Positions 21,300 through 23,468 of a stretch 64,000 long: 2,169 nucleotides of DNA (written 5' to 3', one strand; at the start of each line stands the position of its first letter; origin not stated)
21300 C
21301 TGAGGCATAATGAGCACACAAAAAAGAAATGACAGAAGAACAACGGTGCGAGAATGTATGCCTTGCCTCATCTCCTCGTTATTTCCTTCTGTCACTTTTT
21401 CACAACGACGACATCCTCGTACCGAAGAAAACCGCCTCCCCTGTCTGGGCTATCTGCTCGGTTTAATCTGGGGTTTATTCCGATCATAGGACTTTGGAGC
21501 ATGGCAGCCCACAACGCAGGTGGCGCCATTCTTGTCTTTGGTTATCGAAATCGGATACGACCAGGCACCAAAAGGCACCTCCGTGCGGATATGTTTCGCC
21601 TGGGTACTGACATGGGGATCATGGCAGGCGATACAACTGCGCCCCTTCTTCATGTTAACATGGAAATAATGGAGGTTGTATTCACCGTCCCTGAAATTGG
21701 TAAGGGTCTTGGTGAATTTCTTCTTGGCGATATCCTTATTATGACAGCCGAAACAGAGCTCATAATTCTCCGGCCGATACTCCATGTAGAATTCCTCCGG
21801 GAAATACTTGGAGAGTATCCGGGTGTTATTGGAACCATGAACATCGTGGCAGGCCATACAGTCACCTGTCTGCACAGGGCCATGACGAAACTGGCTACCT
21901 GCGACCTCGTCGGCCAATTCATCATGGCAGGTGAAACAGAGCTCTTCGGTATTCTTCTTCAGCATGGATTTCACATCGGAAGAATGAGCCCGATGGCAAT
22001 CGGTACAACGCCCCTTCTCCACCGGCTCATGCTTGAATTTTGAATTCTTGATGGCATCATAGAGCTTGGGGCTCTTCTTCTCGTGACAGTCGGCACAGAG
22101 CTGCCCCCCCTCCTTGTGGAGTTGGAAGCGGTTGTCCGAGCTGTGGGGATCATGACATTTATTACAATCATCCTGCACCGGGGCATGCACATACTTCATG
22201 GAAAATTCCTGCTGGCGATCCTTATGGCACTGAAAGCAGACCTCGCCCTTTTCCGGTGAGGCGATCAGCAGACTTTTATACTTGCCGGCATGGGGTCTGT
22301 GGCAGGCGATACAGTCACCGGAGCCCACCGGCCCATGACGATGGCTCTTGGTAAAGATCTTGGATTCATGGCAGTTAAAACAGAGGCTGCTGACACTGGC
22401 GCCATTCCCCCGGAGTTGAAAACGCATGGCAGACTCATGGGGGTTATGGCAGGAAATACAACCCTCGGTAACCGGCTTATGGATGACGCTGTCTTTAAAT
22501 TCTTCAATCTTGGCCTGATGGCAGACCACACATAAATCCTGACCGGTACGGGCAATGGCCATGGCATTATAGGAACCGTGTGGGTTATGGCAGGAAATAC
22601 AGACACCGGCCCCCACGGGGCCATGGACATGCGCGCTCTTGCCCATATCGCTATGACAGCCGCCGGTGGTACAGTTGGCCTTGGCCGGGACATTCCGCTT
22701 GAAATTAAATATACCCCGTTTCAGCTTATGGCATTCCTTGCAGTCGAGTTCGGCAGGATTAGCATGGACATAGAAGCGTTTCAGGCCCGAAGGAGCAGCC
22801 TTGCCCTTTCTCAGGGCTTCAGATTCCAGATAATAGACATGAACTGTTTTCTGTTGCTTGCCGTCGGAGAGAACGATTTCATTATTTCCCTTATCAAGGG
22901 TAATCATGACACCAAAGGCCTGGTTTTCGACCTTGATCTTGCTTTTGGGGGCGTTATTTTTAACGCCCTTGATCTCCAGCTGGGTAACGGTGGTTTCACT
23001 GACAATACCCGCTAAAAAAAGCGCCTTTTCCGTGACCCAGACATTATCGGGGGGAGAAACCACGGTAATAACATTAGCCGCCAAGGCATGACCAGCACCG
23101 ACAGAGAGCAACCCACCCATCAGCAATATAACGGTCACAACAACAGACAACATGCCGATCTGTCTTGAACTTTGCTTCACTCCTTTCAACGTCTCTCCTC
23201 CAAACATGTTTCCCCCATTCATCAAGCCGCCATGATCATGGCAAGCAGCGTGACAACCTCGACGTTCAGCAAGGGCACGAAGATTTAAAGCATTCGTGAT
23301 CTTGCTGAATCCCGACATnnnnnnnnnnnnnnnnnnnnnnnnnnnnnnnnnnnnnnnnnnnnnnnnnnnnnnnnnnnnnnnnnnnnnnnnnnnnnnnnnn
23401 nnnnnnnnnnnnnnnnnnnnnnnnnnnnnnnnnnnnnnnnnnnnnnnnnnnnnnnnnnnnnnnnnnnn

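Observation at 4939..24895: A ~20-kb sigma54-driven supraoperon bracketed by two OmcS-family genes: candidate cytochrome-filament / extracellular electron transfer machine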

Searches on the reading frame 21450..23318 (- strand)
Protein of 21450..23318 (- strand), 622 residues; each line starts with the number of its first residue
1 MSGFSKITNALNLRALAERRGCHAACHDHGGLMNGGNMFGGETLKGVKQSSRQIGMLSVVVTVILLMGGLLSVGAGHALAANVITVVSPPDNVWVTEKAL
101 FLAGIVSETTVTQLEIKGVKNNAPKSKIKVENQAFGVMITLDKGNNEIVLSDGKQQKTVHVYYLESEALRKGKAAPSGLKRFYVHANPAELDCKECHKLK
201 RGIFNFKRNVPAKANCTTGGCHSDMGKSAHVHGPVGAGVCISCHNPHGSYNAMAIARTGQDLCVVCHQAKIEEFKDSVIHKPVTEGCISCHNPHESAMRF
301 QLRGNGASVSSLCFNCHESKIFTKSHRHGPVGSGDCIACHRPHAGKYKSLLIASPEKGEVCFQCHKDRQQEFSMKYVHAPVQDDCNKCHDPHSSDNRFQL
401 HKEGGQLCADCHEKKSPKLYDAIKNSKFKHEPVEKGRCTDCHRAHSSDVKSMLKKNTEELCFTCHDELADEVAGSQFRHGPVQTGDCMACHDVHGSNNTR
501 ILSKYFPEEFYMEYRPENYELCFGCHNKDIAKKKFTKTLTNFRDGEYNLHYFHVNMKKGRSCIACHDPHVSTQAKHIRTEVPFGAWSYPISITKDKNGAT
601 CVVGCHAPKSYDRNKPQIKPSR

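Call 4: search_protein_families(library=pfam, proteins=[window:21450-23318:-], max_evalue=0.01)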
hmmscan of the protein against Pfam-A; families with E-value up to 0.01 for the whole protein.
window:21450-23318:- (622 aa): 6 families
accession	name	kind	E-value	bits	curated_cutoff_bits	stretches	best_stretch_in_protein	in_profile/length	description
PF09699.15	Paired_CXXCH_1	-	1.3e-78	258.9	20.6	7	430-469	1-40/41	Doubled CXXCH motif (Paired_CXXCH_1)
PF22113.1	Mtrc-MtrF_II-IV_dom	-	3.1e-15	56.6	30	2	477-574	74-171/176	Outer membrane cytochrome MtrC/MtrF-like, domains II/IV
PF14522.11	Cytochrome_C7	-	3.8e-14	52.7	24.8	3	332-390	12-67/67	Cytochrome c7 and related cytochrome c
PF14537.11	Cytochrom_c3_2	-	1.4e-08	35.5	25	2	378-466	2-79/79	Cytochrome c3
PF12044.14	Metallopep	-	0.00024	20.3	27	1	86-164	4-88/427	Putative peptidase family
PF09136.16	Glucodextran_B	-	0.0097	16.2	27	0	84-150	3-63/83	Glucodextranase, domain B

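Call 58: search_protein_families(library=ncbifam, proteins=[window:21450-23318:-], max_evalue=0.01)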
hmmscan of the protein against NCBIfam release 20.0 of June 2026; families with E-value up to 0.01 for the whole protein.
window:21450-23318:- (622 aa): 7 families
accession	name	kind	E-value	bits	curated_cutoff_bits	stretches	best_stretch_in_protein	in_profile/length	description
TIGR01905.1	paired_CXXCH_1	subfamily_domain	9.5e-66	217.5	25.2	7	430-469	1-40/41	doubled CXXCH domain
TIGR03508.1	decahem_SO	subfamily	7.5e-55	186.2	192.2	4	224-370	84-224/258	DmsE family decaheme c-type cytochrome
NF041028.1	decahem_GSU2203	exception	3.2e-37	128.4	325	3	310-414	148-254/317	GSU2203 family decaheme c-type cytochrome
TIGR03507.1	decahem_SO1788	subfamily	1.6e-09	36.8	209.3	1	432-493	240-304/672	OmcA/MtrC family decaheme c-type cytochrome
NF045713.1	CxxCH_16_HmcA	equivalog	4.3e-08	32.2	400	3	192-344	113-256/541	sulfate respiration complex hexadecaheme cytochrome HmcA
TIGR03153.1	cytochr_NrfH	equivalog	2.4e-07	30.9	134.2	3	256-367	24-135/138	cytochrome c nitrite reductase small subunit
NF008659.0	PRK11659.1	equivalog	0.00064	19.4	184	1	285-417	47-172/188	cytochrome c nitrite reductase pentaheme subunit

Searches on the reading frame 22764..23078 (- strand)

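Call 67: search_protein_families(library=pfam, proteins=[window:22764-23078:-], max_evalue=1)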
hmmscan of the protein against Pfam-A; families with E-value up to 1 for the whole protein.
seq(105 aa): 3 families
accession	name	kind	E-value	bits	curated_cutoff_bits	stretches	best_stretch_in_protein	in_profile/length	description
PF12044.14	Metallopep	-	1.1e-05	24.6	27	1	5-84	3-88/427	Putative peptidase family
PF09136.16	Glucodextran_B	-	0.00035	20.9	27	1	4-70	3-63/83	Glucodextranase, domain B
PF12970.12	DUF3858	-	0.028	15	27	1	17-70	26-80/116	Domain of Unknown Function with PDB structure (DUF3858)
